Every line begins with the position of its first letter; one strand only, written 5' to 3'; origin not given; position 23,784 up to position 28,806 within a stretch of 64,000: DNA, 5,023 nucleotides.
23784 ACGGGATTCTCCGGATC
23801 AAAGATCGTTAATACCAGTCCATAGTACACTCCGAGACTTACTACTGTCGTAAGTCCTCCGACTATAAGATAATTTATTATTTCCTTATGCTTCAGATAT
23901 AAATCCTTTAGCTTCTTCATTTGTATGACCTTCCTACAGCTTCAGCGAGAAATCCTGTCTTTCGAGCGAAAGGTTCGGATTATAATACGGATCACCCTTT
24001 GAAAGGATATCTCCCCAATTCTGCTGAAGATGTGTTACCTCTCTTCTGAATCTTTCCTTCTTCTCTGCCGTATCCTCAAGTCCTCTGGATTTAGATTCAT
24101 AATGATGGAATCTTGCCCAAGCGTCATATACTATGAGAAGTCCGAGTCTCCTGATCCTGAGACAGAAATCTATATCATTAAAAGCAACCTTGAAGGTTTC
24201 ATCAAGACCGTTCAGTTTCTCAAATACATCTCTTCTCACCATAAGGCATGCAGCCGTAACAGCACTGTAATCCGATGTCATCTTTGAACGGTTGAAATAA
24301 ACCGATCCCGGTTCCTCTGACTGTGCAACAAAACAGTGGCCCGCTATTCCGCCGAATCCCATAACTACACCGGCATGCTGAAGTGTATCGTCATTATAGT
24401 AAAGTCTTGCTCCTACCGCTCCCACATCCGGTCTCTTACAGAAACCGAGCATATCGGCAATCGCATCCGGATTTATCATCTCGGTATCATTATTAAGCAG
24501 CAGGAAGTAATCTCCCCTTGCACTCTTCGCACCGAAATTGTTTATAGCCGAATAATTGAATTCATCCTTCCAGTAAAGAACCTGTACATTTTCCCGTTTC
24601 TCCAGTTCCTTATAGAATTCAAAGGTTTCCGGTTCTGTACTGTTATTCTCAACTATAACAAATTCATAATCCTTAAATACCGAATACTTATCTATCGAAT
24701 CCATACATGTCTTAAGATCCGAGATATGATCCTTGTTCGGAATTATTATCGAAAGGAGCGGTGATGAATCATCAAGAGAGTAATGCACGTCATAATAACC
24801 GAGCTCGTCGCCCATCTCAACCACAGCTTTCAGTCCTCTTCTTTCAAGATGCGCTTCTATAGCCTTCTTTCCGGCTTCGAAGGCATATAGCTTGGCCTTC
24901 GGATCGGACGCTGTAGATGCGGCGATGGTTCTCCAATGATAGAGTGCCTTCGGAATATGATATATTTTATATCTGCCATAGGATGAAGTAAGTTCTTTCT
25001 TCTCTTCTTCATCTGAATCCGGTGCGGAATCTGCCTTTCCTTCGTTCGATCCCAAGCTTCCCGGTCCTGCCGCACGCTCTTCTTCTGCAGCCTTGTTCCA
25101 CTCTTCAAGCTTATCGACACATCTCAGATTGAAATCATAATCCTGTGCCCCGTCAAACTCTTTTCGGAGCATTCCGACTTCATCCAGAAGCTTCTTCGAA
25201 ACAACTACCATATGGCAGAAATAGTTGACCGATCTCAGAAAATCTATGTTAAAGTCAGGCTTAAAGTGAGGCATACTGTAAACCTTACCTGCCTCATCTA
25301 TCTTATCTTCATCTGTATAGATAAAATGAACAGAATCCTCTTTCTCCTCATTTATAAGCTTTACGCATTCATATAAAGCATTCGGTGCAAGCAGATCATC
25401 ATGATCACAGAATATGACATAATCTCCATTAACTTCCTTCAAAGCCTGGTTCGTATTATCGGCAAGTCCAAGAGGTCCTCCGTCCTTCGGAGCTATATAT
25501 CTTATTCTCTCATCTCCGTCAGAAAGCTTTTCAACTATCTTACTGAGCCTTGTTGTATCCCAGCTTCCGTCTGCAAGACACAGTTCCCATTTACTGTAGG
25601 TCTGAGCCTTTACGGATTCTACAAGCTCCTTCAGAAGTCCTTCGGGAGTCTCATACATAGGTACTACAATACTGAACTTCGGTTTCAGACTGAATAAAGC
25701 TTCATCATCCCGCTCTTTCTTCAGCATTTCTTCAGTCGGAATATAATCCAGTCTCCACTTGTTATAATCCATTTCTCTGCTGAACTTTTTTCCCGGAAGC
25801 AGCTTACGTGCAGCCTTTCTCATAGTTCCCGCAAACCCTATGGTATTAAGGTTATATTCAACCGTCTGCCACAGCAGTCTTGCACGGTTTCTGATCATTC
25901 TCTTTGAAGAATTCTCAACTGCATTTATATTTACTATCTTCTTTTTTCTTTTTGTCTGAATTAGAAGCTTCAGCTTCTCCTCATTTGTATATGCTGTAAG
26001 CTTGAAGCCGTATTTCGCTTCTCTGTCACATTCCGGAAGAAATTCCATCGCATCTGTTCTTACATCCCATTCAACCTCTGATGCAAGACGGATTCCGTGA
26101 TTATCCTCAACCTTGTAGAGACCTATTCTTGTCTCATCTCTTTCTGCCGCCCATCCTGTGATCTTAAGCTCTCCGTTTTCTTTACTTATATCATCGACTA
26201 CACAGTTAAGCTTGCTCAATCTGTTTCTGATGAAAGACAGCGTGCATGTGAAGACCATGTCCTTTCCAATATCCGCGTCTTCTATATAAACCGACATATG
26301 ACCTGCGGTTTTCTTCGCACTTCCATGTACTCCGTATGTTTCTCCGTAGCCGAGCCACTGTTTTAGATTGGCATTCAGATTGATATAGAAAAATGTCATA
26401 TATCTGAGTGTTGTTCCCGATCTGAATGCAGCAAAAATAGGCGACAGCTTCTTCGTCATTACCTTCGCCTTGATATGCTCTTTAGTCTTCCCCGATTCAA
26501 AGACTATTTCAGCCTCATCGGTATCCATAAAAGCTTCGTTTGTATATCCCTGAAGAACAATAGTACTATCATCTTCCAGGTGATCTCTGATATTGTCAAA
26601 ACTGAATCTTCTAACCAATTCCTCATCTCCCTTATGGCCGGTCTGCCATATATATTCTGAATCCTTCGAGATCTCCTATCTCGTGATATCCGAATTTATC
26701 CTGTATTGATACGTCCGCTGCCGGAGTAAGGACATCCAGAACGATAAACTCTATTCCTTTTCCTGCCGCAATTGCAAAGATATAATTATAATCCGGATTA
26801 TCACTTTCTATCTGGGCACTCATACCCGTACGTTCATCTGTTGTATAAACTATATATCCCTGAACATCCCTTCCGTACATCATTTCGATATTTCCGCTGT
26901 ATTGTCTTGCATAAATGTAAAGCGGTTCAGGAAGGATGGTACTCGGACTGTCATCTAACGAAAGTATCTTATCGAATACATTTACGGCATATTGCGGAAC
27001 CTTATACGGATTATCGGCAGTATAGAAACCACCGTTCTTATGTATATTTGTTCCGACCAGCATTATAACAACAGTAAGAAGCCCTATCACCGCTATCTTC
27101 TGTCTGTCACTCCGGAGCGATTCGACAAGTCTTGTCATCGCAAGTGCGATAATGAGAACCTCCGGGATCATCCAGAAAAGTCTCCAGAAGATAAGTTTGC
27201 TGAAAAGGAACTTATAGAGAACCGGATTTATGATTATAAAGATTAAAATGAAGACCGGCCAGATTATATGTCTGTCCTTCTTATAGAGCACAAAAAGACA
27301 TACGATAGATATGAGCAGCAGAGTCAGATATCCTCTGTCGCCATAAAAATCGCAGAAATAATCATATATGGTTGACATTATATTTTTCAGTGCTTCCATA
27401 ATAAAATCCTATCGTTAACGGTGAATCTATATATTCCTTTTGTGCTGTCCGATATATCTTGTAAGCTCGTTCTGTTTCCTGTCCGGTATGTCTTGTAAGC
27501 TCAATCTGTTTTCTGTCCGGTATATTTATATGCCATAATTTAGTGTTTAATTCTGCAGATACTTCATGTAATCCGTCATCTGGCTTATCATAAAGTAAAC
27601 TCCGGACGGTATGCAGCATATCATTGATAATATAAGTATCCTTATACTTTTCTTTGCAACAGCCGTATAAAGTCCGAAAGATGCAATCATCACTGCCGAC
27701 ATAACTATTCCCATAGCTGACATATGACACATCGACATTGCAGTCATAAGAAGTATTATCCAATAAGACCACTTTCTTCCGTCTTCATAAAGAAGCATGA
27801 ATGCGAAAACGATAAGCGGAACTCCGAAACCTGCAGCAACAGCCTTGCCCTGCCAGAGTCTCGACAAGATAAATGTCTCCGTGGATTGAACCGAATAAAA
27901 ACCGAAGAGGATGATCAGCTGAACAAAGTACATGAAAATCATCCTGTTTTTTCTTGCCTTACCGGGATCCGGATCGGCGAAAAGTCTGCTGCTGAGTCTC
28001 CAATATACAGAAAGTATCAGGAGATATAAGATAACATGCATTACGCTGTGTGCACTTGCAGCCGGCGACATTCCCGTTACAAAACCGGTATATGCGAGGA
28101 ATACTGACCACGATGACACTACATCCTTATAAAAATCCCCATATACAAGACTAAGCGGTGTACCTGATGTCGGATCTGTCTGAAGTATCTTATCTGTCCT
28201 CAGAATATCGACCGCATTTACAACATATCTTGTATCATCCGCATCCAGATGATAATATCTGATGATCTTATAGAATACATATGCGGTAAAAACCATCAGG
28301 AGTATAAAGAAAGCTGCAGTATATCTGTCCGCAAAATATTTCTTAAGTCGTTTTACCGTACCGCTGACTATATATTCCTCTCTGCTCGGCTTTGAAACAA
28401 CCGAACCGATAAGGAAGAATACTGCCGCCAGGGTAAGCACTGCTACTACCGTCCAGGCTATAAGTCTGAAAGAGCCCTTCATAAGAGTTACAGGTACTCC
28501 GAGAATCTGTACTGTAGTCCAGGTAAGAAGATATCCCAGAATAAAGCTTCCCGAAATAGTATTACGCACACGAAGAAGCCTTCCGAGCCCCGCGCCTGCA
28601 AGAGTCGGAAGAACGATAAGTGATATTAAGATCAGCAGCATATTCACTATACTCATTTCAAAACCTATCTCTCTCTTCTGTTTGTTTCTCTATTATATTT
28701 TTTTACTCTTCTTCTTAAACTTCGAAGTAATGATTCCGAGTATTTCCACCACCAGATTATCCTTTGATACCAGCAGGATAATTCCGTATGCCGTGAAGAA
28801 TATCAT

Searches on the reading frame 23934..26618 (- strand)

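Call 8: search_protein_families(library=ncbifam, proteins=[window:23934-26618:-], max_evalue=0.01)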
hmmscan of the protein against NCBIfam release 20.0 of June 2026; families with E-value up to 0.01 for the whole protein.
window:23934-26618:- (894 aa): 20 families
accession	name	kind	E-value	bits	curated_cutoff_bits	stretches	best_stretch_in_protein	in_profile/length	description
NF047683.1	TeichurnBiosyTuaG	equivalog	3.5e-25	89.1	400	2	311-446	4-132/252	teichuronic acid biosynthesis protein TuaG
NF050050.1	ProtGlycPglI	equivalog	4.8e-22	78.7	500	2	312-424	1-110/306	GalNAc(5)-diNAcBac-PP-undecaprenol beta-1,3-glucosyltransferase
NF038299.1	EPS_HpsN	equivalog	4.8e-22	78.3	425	2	620-858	1-239/317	hormogonium polysaccharide biosynthesis glycosyltransferase HpsN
TIGR03965.1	mycofact_glyco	equivalog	1.4e-21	77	280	1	614-839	68-280/467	mycofactocin biosynthesis glycosyltransferase MftF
NF007482.0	PRK10073.1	equivalog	9.3e-20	70.9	423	2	312-426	5-114/334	glycosyltransferase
TIGR04017.1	WcaA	equivalog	7.9e-17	61.8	495.75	1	312-509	4-197/279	colanic acid biosynthesis glycosyltransferase WcaA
NF007453.0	PRK10018.1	equivalog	1.2e-16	61.2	382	1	313-510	6-199/280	colanic acid biosynthesis glycosyltransferase WcaA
NF041875.1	EPS_EpsD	equivalog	2.2e-15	56.9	370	2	316-426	2-108/325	exopolysaccharide biosynthesis glycosyltransferase EpsD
NF053739.1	GlytfEpsEBac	equivalog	2.3e-15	56.3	450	1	313-473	1-155/265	glycosyltransferase EpsE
TIGR03937.1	PgaC_IcaA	equivalog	3.4e-15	55.9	422.3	2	292-425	24-153/407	poly-beta-1,6-N-acetyl-D-glucosamine synthase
TIGR03111.1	glyc2_xrt_Gpos1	hypoth_equivalog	2e-14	53.2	363.95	2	303-442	39-178/439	TIGR03111 family XrtG-associated glycosyltransferase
TIGR04440.1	glyco_TIGR04440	domain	2.7e-12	46.9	70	1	315-427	2-111/215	TIGR00180 family glycosyltransferase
TIGR04283.1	glyco_like_mftF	equivalog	1.4e-11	44.4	182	1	622-831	1-178/221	TIGR04283 family arsenosugar biosynthesis glycosyltransferase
TIGR04242.1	nodulat_NodC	equivalog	4.3e-08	32.5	550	1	301-419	36-153/395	chitooligosaccharide synthase NodC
NF041394.1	GtaseAglG_Halo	equivalog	5.2e-08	32.5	440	1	316-424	4-109/304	glucosyl-dolichyl phosphate glucuronosyltransferase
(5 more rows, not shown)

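Call 22: search_protein_families(library=pfam, proteins=[window:23934-26618:-], max_evalue=0.001)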
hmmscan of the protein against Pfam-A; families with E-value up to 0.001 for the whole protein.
window:23934-26618:- (894 aa): 5 families
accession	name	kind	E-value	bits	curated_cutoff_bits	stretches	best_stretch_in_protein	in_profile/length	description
PF00535.33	Glycos_transf_2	-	4.8e-41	140.9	23.3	2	316-481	1-167/168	Glycosyl transferase family 2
PF13641.12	Glyco_tranf_2_3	-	2.5e-18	67.4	27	2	313-441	1-126/230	Glycosyltransferase like family 2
PF10111.15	Glyco_tranf_2_2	-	6.7e-13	49.2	27.3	2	624-823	2-200/276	Glycosyltransferase like family 2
PF13632.12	Glyco_trans_2_3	-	1.7e-06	28.4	27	0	704-855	1-137/198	Glycosyl transferase family group 2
PF13712.12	Glyco_tranf_2_5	-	0.00036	20.8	27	0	655-857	5-206/210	Glycosyltransferase like family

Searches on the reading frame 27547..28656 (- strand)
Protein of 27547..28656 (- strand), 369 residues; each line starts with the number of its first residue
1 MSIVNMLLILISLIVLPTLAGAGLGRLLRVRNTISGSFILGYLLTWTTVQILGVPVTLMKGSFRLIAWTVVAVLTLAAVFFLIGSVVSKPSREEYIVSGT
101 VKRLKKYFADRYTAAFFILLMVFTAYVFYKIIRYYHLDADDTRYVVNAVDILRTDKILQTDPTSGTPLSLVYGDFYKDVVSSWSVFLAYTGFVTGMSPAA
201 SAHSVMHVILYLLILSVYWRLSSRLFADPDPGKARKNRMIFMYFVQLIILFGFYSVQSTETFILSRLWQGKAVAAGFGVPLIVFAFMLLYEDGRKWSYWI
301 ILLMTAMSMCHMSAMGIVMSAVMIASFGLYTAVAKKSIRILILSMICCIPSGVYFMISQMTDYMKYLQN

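Call 7: search_protein_families(library=pfam, proteins=[window:27547-28656:-], max_evalue=0.01)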
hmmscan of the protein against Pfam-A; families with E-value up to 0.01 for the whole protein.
window:27547-28656:- (369 aa): 1 family
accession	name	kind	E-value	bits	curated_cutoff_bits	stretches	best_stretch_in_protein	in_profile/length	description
PF19554.4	DUF6077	-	4.7e-72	243.2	27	1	3-357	2-349/354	Family of unknown function (DUF6077)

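Call 8: search_protein_families(library=ncbifam, proteins=[window:27547-28656:-], max_evalue=0.01)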
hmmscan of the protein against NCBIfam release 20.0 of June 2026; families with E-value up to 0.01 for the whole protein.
window:27547-28656:- (369 aa): 0 families

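Call 53: find_homologous_proteins(query=window:27547-28656:-, max_evalue=0.00001)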
Query window:27547-28656:- (369 aa): 18 proteins with E <= 0.00001 among 8000 candidates.
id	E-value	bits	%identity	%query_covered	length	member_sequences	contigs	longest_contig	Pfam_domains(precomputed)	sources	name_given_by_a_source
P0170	1.2e-231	786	99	100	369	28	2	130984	PF19554.5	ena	-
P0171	5.4e-170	583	71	100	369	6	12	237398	PF19554.5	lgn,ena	-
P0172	7.6e-167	573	69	95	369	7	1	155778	PF19554.5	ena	-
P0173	9.4e-161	553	70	96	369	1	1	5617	PF19554.5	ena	-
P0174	2.7e-124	433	54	98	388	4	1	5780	PF19554.5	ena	-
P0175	1.2e-115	405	54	100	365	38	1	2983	PF19554.5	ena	-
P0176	3.4e-107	377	64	73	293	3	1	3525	PF19554.5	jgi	jgi:hypothetical protein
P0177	3.1e-55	206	35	97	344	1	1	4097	PF19554.5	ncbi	-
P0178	8.4e-54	201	35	95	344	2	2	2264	PF19554.5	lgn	-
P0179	7.1e-52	195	36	98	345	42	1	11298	PF19554.5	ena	-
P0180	4.5e-51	192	33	94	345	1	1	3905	PF19554.5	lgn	-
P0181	3.1e-48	183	33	93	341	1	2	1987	PF19554.5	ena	-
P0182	1.2e-45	175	32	93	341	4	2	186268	PF19554.5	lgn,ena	-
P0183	7.7e-43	165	32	96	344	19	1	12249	PF19554.5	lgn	-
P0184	5.8e-40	156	31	93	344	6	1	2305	PF19554.5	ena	-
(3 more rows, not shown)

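Call 65: predict_structure(alignment_id=A3)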
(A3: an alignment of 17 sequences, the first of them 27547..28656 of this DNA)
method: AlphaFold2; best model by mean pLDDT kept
length: 369 residues; sequences in the alignment: 17
mean_pLDDT: 82.9   pTM: 0.86
mean pLDDT of the five models: 82.9, 81.7, 81.4, 79.9, 79.8
residues with pLDDT >= 90: 154; 70-90: 142; 50-70: 58; < 50: 15
segments of 3 or more residues with pLDDT < 50: 92-95, 97-99
pLDDT, mean of each block of 10 residues (from residue 1): 87 95 91 89 96 84 93 96 76 50 67 85 87 63 77 78 57 57 88 89 86 94 88 87 87 64 73 90 95 92 96 89 96 94 95 83 51
secondary structure, 60 per line:
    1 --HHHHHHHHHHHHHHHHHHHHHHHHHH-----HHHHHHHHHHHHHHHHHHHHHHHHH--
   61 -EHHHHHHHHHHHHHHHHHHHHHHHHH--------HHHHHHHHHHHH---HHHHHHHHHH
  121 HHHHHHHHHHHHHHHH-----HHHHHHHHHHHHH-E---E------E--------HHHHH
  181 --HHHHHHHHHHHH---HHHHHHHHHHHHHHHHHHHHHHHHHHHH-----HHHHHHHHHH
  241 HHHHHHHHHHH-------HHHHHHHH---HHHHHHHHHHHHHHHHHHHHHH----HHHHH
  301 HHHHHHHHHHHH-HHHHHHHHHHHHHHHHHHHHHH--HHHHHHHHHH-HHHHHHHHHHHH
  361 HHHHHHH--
elements in order: H3-28 H34-58 H63-87 H96-107 H111-136 H142-154 H176-180 H183-194 H198-225 H231-251 H259-266 H270-291 H296-312 H314-335 H338-347 H349-367

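Call 67: fold_search(model_id=the predicted structure, library=pdb)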
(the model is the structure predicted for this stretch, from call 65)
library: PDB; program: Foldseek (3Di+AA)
matches with E <= 10: 79; with E <= 0.001: 0
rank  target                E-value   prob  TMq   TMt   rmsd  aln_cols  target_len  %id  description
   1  8v3c_D                1.3e+00  0.06  0.14  0.13  22.1       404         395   10  AgamOR28 structure without ligand (released 2024-06-19)
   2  9vj5_R                1.5e+00  0.08  0.15  0.18  21.2       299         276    9  Cryo-EM structure of 5-HT1AR-GoA in complex with gepirone (released 2025-11-12)
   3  7zkz_A                1.7e+00  0.13  0.17  0.23  16.3       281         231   10  Crystal structure of cystinosin from Arabidopsis thaliana bound to two nanobodies (released 2022-08-31)
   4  9u3v                  2.0e+00  0.14  0.26  0.23  14.6       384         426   13  Cryo-EM structure of human AC9_delC (TM domain) (released 2025-06-11)
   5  9lz2_R                2.5e+00  0.08  0.17  0.20  19.8       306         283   13  Cryo-EM structure of PTH1R(V2RC)-beta-arrestin1 complex (released 2026-03-11)
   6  9rcv_E                2.5e+00  0.03  0.11  0.08  25.4       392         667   12  Structure of the Human Peptide-Loading Complex Arrested by HCMV US6 (released 2025-12-03)
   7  6s7t_A                2.8e+00  0.47  0.38  0.22   6.3       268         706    7  Cryo-EM structure of human oligosaccharyltransferase complex OST-B (released 2019-12-18)
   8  8jd9_A                2.8e+00  0.05  0.15  0.09  18.7       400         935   12  Cyro-EM structure of the Na+/H+ antipoter SOS1 from Arabidopsis thaliana,class1 (released 2023-11-08)
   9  6vn7_R                2.9e+00  0.04  0.13  0.16  19.3       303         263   12  Cryo-EM structure of an activated VIP1 receptor-G protein complex (released 2020-09-02)
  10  9kkq_A                2.9e+00  0.04  0.14  0.11  20.7       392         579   13  Structure of hSGLT2-MAP17 complex in the substrate-bound occluded conformation (released 2025-09-03)
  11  4r1i_B                3.0e+00  0.04  0.15  0.12  19.5       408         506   12  Structure and Function of Neisseria gonorrhoeae MtrF Illuminates a Class of Antimetabolite Efflux Pumps (released 2015-04-08)
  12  8e3y_R                3.4e+00  0.06  0.17  0.17  23.1       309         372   10  Cryo-EM structure of the VPAC1R-PACAP27-Gs complex (released 2022-11-23)
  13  5efy_D                3.7e+00  0.06  0.13  0.21  16.4       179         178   15  Apo-form of SCO3201 (released 2016-11-16)
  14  9lz1_R                3.9e+00  0.06  0.17  0.21  19.9       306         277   13  Cryo-EM structure of PTH1R-beta-arrestin1 complex in state 2 (released 2026-03-11)
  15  7vvl_R                4.2e+00  0.06  0.18  0.19  19.3       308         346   10  PTH-bound human PTH1R in complex with Gs (class2) (released 2022-08-03)
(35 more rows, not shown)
